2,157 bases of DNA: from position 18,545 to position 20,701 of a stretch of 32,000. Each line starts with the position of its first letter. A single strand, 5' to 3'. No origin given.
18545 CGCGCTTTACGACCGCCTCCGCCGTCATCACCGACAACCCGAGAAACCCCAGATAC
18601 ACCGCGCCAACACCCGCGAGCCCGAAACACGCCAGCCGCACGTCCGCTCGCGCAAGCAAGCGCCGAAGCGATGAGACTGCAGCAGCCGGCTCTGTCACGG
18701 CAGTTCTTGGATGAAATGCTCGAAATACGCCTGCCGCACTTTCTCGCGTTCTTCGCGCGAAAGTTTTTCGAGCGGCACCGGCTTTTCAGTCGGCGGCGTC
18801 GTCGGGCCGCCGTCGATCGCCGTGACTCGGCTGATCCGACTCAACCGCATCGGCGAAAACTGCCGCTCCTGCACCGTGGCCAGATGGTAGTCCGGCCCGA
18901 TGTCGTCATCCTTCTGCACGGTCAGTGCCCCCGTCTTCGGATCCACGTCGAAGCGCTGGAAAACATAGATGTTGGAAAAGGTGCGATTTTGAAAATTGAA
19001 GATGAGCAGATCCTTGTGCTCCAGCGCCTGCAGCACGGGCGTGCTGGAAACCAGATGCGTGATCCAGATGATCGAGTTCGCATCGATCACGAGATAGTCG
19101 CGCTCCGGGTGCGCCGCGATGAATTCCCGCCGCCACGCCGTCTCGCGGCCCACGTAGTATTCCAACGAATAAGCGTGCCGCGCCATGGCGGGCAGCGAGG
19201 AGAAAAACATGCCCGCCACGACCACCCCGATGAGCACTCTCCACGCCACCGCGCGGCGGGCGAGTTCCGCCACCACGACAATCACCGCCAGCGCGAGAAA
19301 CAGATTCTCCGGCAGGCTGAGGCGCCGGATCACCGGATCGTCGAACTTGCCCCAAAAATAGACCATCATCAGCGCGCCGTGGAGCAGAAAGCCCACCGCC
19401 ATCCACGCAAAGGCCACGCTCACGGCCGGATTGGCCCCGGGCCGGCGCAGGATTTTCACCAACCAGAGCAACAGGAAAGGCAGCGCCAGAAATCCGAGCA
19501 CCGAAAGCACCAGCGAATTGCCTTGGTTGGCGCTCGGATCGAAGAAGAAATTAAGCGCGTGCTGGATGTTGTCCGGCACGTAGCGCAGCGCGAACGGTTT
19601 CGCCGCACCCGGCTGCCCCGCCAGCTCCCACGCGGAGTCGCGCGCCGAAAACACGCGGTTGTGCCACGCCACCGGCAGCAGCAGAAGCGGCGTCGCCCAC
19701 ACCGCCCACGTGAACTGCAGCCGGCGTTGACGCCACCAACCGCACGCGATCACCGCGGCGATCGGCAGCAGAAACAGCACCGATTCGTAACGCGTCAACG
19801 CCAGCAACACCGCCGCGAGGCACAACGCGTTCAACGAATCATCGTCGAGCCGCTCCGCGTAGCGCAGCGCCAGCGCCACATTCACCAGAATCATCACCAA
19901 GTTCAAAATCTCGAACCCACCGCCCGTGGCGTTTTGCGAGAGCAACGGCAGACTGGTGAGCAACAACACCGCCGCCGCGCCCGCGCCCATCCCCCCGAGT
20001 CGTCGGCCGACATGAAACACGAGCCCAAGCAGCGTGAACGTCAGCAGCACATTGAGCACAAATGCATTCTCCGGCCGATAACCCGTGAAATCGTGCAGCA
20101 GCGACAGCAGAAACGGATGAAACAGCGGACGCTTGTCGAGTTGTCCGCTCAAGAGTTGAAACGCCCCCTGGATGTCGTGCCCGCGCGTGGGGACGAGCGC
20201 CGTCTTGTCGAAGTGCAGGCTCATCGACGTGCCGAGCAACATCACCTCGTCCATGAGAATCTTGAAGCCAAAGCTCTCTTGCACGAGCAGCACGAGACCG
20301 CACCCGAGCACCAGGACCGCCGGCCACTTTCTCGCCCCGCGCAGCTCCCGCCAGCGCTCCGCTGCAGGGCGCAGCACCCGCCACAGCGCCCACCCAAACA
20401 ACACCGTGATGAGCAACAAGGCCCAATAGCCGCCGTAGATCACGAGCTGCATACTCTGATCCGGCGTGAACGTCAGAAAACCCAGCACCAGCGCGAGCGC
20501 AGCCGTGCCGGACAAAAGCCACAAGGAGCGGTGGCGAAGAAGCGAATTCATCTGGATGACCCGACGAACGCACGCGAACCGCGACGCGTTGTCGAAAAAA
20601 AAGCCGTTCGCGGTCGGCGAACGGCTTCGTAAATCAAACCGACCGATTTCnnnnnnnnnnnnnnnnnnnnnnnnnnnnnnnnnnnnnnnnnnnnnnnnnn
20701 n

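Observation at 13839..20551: Tightly coupled four-gene envelope glycosylation module, a candidate split PMT/TMTC-like periplasmic glycosylation system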

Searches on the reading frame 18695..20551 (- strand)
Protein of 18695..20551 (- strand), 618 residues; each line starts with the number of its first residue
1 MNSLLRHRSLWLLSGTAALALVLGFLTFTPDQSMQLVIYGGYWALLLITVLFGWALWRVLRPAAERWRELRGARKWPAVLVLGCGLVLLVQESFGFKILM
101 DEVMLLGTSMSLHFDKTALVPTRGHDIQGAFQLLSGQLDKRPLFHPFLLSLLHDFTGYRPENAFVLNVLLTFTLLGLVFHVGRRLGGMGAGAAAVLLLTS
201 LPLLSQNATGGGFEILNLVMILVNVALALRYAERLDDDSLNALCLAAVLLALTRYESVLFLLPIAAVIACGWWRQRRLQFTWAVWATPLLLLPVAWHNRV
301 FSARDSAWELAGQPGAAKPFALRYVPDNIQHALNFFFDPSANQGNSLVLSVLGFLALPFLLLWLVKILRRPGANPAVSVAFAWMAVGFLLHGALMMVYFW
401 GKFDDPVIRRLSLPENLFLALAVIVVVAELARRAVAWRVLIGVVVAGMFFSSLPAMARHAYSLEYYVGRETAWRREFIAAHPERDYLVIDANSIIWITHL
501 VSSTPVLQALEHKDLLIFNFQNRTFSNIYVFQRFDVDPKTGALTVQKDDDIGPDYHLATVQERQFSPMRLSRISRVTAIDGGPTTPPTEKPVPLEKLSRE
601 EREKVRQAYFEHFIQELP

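Call 3: search_protein_families(library=pfam, proteins=[window:18695-20551:-], max_evalue=0.1)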
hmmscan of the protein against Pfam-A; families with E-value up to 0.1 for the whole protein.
window:18695-20551:- (618 aa): 2 families
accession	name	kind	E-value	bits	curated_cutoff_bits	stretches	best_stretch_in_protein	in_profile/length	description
PF13231.12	PMT_2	-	1.3e-05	25.9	26.1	1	140-294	1-157/160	Dolichyl-phosphate-mannose-protein mannosyltransferase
PF08019.17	EptA_B_N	-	0.022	15.1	22.3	1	346-399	66-118/152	Phosphoethanolamine transferase EptA/EptB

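Call 4: search_protein_families(library=ncbifam, proteins=[window:18695-20551:-], max_evalue=0.1)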
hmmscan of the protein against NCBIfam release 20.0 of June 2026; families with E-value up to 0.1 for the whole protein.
window:18695-20551:- (618 aa): 0 families

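Call 8: find_homologous_proteins(query=window:18695-20551:-, max_evalue=0.001)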
Query window:18695-20551:- (618 aa): 1096 proteins with E <= 0.001 among 8000 candidates; the best 120 are listed.
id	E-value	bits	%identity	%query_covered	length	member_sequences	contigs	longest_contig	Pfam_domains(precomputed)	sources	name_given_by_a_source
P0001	0.0e+0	1387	100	100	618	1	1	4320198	PF13231.13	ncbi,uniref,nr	ncbi:glycosyltransferase family 39 protein [Horticoccus luteus]|uniref:Glycosyltransferase family 39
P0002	0.0e+0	1262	91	100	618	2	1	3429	-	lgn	-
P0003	0.0e+0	1084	79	98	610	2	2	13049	PF13231.13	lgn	-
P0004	6.1e-272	922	66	100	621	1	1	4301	PF13231.13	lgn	-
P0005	2.6e-265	900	66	99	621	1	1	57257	-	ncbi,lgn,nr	ncbi:MAG: glycosyltransferase family 39 protein [Opitutae bacterium]|nr:glycosyltransferase family 3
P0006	3.8e-263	893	66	98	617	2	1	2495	PF13231.13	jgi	jgi:hypothetical protein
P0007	1.0e-262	891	66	100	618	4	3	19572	PF13231.13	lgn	-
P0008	6.3e-260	882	66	96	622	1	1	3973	-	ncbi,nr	ncbi:MAG: glycosyltransferase family 39 protein [Opitutae bacterium]|nr:glycosyltransferase family 3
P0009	6.8e-258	875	64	96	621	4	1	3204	PF13231.13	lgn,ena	-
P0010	3.4e-257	873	64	97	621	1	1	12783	PF13231.13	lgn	-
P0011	3.7e-256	870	64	96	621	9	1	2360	PF13231.13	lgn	-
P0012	4.8e-256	869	64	99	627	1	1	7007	PF13231.13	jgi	jgi:hypothetical protein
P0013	1.0e-255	868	64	98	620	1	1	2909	PF13231.13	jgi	jgi:hypothetical protein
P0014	3.4e-255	866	65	96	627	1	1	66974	PF13231.13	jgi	jgi:hypothetical protein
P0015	7.3e-255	865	64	96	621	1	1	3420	PF13231.13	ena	-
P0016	2.1e-254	864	64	99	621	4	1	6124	PF13231.13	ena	-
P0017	1.2e-253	861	64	99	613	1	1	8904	PF13231.13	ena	-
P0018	2.4e-253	860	64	99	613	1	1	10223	PF13231.13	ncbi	-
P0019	4.2e-253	860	64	96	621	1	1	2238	PF13231.13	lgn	-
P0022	4.2e-252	856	64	96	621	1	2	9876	PF13231.13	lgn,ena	-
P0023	4.2e-252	856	64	99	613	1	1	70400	PF13231.13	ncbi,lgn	-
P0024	1.1e-251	855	64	99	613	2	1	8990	PF13231.13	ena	-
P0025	4.2e-251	853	64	96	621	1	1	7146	PF13231.13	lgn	-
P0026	1.5e-250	851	64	99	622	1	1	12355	PF13231.13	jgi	jgi:hypothetical protein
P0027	5.1e-250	849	62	99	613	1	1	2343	PF13231.13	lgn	-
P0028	8.2e-250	849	63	96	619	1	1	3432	PF13231.13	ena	-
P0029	1.2e-249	848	63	99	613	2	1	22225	PF13231.13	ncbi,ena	-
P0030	1.6e-249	848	64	99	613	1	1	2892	PF13231.13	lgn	-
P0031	2.0e-249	847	63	96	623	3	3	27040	PF13231.13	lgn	-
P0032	6.6e-249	846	64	96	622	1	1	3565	PF13231.13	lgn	-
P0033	6.6e-249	846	62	99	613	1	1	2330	PF13231.13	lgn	-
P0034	7.1e-249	846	63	97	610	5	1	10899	PF13231.13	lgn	-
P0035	7.4e-249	846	63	96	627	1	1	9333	PF13231.13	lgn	-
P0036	1.4e-248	845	63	97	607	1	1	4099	PF13231.13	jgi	-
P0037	1.7e-248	844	63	99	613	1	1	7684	PF13231.13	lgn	-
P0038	2.4e-248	844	62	96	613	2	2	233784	-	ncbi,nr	ncbi:MAG TPA: glycosyltransferase family 39 protein [Lacunisphaera sp.]|nr:glycosyltransferase famil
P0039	2.6e-248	844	64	96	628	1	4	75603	PF13231.13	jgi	-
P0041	3.9e-248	843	63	96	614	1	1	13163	PF13231.13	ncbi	-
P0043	5.2e-248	843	63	97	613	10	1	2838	PF13231.13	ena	-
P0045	7.9e-248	842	63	98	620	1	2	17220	PF13231.13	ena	-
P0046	1.3e-247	841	63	97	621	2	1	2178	PF13231.13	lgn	-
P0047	1.7e-247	841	64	96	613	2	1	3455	PF13231.13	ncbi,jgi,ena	jgi:hypothetical protein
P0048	2.0e-247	841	62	99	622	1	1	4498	PF13231.13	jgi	jgi:hypothetical protein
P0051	2.6e-247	840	63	99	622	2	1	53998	PF13231.13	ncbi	ncbi:MAG TPA: glycosyltransferase family 39 protein [Candidatus Didemnitutus sp.]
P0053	3.1e-247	840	63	99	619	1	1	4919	PF13231.13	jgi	jgi:hypothetical protein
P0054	4.9e-247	840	63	96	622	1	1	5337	PF13231.13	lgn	-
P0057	1.0e-246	838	62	100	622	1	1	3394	PF13231.13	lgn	-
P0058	2.4e-246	837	63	99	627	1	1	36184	PF13231.13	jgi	jgi:hypothetical protein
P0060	2.6e-246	837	63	97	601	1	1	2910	PF13231.13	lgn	-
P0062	3.8e-246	837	62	99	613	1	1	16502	PF13231.13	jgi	jgi:hypothetical protein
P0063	4.4e-246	836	61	99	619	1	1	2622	PF13231.13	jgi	jgi:hypothetical protein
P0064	5.4e-246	836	62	99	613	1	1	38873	PF13231.13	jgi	jgi:hypothetical protein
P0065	5.7e-246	836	63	96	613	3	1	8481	PF13231.13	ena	-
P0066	9.2e-246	835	62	99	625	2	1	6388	PF13231.13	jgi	-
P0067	9.5e-246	835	61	99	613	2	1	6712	PF13231.13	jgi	jgi:hypothetical protein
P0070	2.6e-245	834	62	98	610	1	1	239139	PF13231.13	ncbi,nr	ncbi:MAG TPA: glycosyltransferase family 39 protein [Candidatus Didemnitutus sp.]|nr:glycosyltransfe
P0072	3.4e-245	833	64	97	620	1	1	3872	PF13231.13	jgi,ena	-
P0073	3.7e-245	833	61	100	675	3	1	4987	PF13231.13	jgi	jgi:hypothetical protein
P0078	3.9e-244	830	63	99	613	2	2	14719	PF13231.13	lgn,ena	-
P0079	4.2e-244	830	62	99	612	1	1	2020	PF13231.13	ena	-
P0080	5.2e-244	830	62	99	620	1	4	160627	PF13231.13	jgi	jgi:hypothetical protein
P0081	7.3e-244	829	62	99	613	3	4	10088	PF13231.13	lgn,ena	-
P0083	8.9e-244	829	62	100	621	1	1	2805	PF13231.13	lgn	-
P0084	1.0e-243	829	63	96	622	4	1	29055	PF13231.13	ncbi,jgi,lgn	ncbi:MAG: hypothetical protein RLZZ129_2359 [Verrucomicrobiota bacterium]|jgi:hypothetical protein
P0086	1.5e-243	828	62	96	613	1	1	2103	PF13231.13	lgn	-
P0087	4.1e-243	827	62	97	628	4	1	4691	PF13231.13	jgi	jgi:hypothetical protein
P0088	4.1e-243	827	61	99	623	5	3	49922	PF13231.13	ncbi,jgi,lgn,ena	-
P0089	5.2e-243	826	62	97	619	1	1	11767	PF13231.13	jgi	-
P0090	5.4e-243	826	62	99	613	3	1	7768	PF13231.13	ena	-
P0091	5.9e-243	826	61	96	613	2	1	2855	PF13231.13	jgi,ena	-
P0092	7.1e-243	826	63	99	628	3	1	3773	PF13231.13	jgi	jgi:hypothetical protein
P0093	9.2e-243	825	62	100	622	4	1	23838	PF13231.13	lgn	-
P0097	1.4e-242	825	62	99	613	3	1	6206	PF13231.13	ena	-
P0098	1.8e-242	824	61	96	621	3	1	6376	PF13231.13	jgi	-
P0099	2.0e-242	824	61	97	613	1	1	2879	PF13231.13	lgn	-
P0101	2.4e-242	824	62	100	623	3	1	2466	PF13231.13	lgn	-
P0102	2.6e-242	824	61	99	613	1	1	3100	PF13231.13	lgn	-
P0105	3.7e-242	823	61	99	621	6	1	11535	PF13231.13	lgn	-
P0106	4.0e-242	823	61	100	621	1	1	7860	PF13231.13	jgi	jgi:hypothetical protein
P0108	6.5e-242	823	60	96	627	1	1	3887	PF13231.13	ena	-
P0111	9.6e-242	822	61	99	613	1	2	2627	PF13231.13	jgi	-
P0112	1.5e-241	821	60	100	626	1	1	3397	PF13231.13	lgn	-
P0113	2.4e-241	821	62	99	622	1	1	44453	PF13231.13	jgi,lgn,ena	-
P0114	3.1e-241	820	62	99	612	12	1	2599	PF13231.13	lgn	-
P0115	3.2e-241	820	62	96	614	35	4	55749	PF13231.13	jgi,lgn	-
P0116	3.3e-241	820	62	96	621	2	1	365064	PF13231.13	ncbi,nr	ncbi:MAG: glycosyltransferase family 39 protein [Opitutae bacterium]|nr:glycosyltransferase family 3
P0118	3.7e-241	820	61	99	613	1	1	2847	PF13231.13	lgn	-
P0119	4.4e-241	820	61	97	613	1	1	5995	PF13231.13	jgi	jgi:hypothetical protein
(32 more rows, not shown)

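Call 11: find_encoding_contigs(protein=P0038, flank=10000, max_places=2)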
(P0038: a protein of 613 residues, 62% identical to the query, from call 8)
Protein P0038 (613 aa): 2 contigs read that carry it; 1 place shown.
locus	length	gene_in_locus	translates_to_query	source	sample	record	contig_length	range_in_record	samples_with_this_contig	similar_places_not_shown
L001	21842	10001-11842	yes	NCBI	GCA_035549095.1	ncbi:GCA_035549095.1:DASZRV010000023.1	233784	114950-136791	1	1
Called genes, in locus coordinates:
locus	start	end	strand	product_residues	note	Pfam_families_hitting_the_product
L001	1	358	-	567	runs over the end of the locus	PF02449:Glyco_hydro_42, PF18120:DUF5597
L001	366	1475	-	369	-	PF00801:PKD, PF18911:PKD_4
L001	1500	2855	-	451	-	PF07470:Glyco_hydro_88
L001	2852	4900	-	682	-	PF18370:RGI_lyase, PF13517:FG-GAP_3 (faint), PF21348:RGL11_C, PF01839:FG-GAP (faint)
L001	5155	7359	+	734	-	PF09508:Lact_bio_phlase, PF17385:LBP_M, PF17386:LBP_C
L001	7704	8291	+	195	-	PF01467:CTP_transf_like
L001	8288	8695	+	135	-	PF02410:RsfS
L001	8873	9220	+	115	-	PF07963:N_methyl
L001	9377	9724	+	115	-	PF07963:N_methyl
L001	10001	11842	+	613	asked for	-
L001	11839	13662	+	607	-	PF13231:PMT_2 (weak)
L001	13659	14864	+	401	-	-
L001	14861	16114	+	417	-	-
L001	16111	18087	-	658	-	PF13231:PMT_2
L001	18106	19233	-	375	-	PF00155:Aminotran_1_2 (weak), PF01041:DegT_DnrJ_EryC1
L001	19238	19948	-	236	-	PF13641:Glyco_tranf_2_3 (weak), PF00535:Glycos_transf_2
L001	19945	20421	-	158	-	PF25084:LbH_EIF2B (faint), PF25087:GMPPB_C (weak), PF00132:Hexapep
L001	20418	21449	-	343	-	PF01408:GFO_IDH_MocA, PF03447:NAD_binding_3 (weak), PF02894:GFO_IDH_MocA_C, PF22725:GFO_IDH_MocA_C3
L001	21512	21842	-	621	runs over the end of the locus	PF02366:PMT, PF13231:PMT_2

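Call 18: search_protein_representatives(protein=window:18695-20551:-)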
Query: 618 residues. Proteins with E-value up to 0.001 (for the whole library): 1437; up to 1e-10: 1227; up to 1e-30: 587. The best 150 are listed.
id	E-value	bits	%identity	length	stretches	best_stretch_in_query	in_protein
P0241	3.8e-177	607.0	50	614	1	17-618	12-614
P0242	1.9e-176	604.7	50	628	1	12-618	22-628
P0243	2.4e-174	597.7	48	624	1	5-618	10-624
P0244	1.9e-164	565.0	45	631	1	2-618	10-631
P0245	1.2e-156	539.3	47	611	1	7-618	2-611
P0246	4.0e-153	527.6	50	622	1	21-581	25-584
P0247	1.9e-140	485.7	58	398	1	220-618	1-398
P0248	3.6e-140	484.9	44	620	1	3-618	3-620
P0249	2.9e-139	481.9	42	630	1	1-618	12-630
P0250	3.8e-137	474.9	42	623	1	4-618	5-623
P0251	6.6e-127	441.0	43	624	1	5-582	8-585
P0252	7.4e-122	424.4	48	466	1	1-457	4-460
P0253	1.2e-121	423.7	41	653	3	10-365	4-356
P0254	1.9e-121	423.0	40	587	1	13-586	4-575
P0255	1.4e-120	420.1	39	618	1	11-579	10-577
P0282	2.0e-95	337.1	31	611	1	6-583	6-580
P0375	1.4e-74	268.2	29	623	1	6-580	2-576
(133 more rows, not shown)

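Call 23: find_related_loci(query=A2, collection=genome_contigs, flank=10000)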
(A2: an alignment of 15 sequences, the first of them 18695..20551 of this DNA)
Query A2 (618 aa) in genome_contigs; peptide patterns used: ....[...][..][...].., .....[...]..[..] (x = any residue, [..] = any of these).
417 stretches matched a pattern; 349 encode a relative of the query (tblastn E <= 1e-3); the best 80 are kept; 80 distinct loci.
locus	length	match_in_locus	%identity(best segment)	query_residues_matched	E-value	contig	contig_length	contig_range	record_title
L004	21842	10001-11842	64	5-618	0e+0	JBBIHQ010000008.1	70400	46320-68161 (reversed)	MAG: Opitutia bacterium isolate SIS170217_bin_118 NODE_304_length_70400_cov_10.425432, whole genome shotgun sequence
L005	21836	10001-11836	63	6-618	0e+0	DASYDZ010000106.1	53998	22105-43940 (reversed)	MAG TPA_asm: Candidatus Didemnitutus sp. isolate SMAG_U4972 k141_347707, whole genome shotgun sequence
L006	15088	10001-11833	66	8-618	0e+0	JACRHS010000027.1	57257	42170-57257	MAG: Opitutia bacterium isolate NC_groundwater_1783_Pr3_B-0.1um_64_19 SR-2_scaffold_141_3634132, whole genome shotgun se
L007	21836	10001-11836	62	8-618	0e+0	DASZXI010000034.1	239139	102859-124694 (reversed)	MAG TPA_asm: Candidatus Didemnitutus sp. isolate SMAG_U6179 k141_69579, whole genome shotgun sequence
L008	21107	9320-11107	63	24-618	0e+0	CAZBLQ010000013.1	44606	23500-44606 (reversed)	MAG TPA_asm: uncultured Oleiharenicola sp. isolate binchicken_co54_19 genome assembly, contig: NODE_1395_length_44606_co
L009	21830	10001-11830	63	8-617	0e+0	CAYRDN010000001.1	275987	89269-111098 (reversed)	MAG TPA_asm: uncultured Oleiharenicola sp. isolate binchicken_co54_477 genome assembly, contig: NODE_12_length_275987_co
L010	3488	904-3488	63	16-618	0e+0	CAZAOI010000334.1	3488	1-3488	MAG TPA_asm: uncultured Oleiharenicola sp. isolate binchicken_co186_235 genome assembly, contig: NODE_45565_length_3488_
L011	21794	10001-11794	62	21-618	0e+0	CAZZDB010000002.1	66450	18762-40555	MAG TPA_asm: uncultured Oleiharenicola sp. isolate binchicken_co54_514 genome assembly, contig: NODE_676_length_66450_co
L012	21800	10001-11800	62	17-618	0e+0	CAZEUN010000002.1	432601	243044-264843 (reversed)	MAG TPA_asm: uncultured Oleiharenicola sp. isolate SRP193066_co1_159 genome assembly, contig: NODE_31_length_432601_cov_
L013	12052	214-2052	60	5-618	0e+0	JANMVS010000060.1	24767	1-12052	MAG: Verrucomicrobiota bacterium isolate OTE_88_metabat_470 OTE_88_k141_1823487, whole genome shotgun sequence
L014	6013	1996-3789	64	21-618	0e+0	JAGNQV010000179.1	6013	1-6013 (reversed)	MAG: Opitutaceae bacterium isolate Go_SlAct_bin_186 Go_SlAct_81457_length_6013_cov_4.985729, whole genome shotgun sequen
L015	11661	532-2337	61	16-618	0e+0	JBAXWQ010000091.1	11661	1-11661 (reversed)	MAG: Opitutia bacterium isolate ELA717 MAG717_91, whole genome shotgun sequence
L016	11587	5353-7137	63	24-618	0e+0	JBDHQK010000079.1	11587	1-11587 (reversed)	MAG: Lacunisphaera sp. isolate AS-MESO-3CA.197 NODE_24077_length_11587_cov_4.383579, whole genome shotgun sequence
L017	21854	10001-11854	61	1-618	0e+0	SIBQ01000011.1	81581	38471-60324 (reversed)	MAG: Lacunisphaera sp. isolate Baikal-deep-G237 BACOMB-C915, whole genome shotgun sequence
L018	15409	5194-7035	61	5-618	0e+0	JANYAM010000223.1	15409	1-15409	MAG: Opitutus sp. isolate GL140_5_metabat_305 GL140_5_k141_639636, whole genome shotgun sequence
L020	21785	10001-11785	63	24-618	0e+0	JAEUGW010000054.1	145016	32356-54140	MAG: Opitutaceae bacterium isolate new MAG-1 k141_2443247, whole genome shotgun sequence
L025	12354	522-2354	60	8-618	0e+0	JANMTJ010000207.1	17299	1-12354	MAG: Oleiharenicola sp. isolate SOY_29_metabat_217 SOY_29_k141_2022072, whole genome shotgun sequence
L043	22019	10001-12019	54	3-618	0e+0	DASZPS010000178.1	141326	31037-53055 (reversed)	MAG TPA_asm: Lacunisphaera sp. isolate SMAG_U5977 k141_264992, whole genome shotgun sequence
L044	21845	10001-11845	59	8-618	0e+0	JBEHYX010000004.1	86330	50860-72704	MAG: Verrucomicrobiota bacterium isolate ESF1.bin.76 NODE_311_length_86330_cov_10.415303, whole genome shotgun sequence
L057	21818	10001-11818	55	13-618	0e+0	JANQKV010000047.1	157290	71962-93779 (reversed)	MAG: Opitutaceae bacterium isolate PL25a_bin.28 k99_3490215, whole genome shotgun sequence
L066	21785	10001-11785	54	24-618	0e+0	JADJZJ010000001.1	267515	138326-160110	MAG: Opitutaceae bacterium isolate Lyne_18-Q3-R50-59_MAXAC.062 tig00011410-10-2650920, whole genome shotgun sequence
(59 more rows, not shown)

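Call 27: search_protein_families(library=pfam, proteins=[L001:13659-14864:+, L001:14861-16114:+, L020:13586-15064:+, L004:15044-16561:+], max_evalue=1)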
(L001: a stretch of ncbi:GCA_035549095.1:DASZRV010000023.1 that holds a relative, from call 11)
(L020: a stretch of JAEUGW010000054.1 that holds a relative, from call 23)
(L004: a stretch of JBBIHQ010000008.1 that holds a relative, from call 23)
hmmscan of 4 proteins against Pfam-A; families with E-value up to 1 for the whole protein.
L001:13659-14864:+ (401 aa): 0 families

L001:14861-16114:+ (417 aa): 1 family
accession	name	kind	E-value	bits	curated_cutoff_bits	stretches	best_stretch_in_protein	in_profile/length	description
PF11431.13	Transport_MerF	-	0.63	10.4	24.3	1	21-47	14-40/45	Membrane transport protein MerF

L020:13586-15064:+ (492 aa): 2 families
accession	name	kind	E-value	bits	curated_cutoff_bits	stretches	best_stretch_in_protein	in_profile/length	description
PF13231.12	PMT_2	-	8.8e-06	26.5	26.1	1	108-238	28-155/160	Dolichyl-phosphate-mannose-protein mannosyltransferase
PF08038.17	Tom7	-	0.14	12.3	27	1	282-311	19-41/41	TOM7 family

L004:15044-16561:+ (505 aa): 1 family
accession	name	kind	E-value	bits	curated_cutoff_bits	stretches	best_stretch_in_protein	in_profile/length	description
PF13231.12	PMT_2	-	1.3e-05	25.9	26.1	1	148-250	49-151/160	Dolichyl-phosphate-mannose-protein mannosyltransferase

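Call 28: predict_structure(alignment_id=A1)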
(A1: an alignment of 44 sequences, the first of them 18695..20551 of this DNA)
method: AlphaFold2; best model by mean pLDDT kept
length: 618 residues; sequences in the alignment: 44
mean_pLDDT: 93.1   pTM: 0.93
mean pLDDT of the five models: 93.1, 92.0, 91.8, 91.6, 91.1
residues with pLDDT >= 90: 507; 70-90: 92; 50-70: 17; < 50: 2
segments of 3 or more residues with pLDDT < 50: none
pLDDT, mean of each block of 10 residues (from residue 1): 77 95 95 97 98 98 82 83 98 91 96 97 89 92 97 98 98 98 96 98 97 98 98 97 98 95 98 93 97 95 78 81 97 96 94 98 97 95 98 95 93 98 97 92 97 93 89 96 94 95 94 91 93 96 95 96 95 96 56 80 84 80
secondary structure, 60 per line:
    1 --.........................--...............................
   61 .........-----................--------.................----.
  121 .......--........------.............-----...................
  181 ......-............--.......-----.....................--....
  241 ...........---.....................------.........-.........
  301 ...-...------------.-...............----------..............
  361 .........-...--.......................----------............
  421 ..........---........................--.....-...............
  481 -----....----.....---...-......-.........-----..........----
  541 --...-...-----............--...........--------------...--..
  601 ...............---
elements in order: H3-27 H30-69 H75-90 H99-115 E120-127 E130-137 H144-156 H162-186 H188-199 H202-208 H214-234 H237-251 H255-275 H282-290 H292-303 H322-336 H347-369 H376-397 H409-430 H434-457 H460-464 H466-480 E486-489 H494-498 E502-504 H506-511 H513-521 E527-536 E543-545 E555-566 E569-579 H599-615
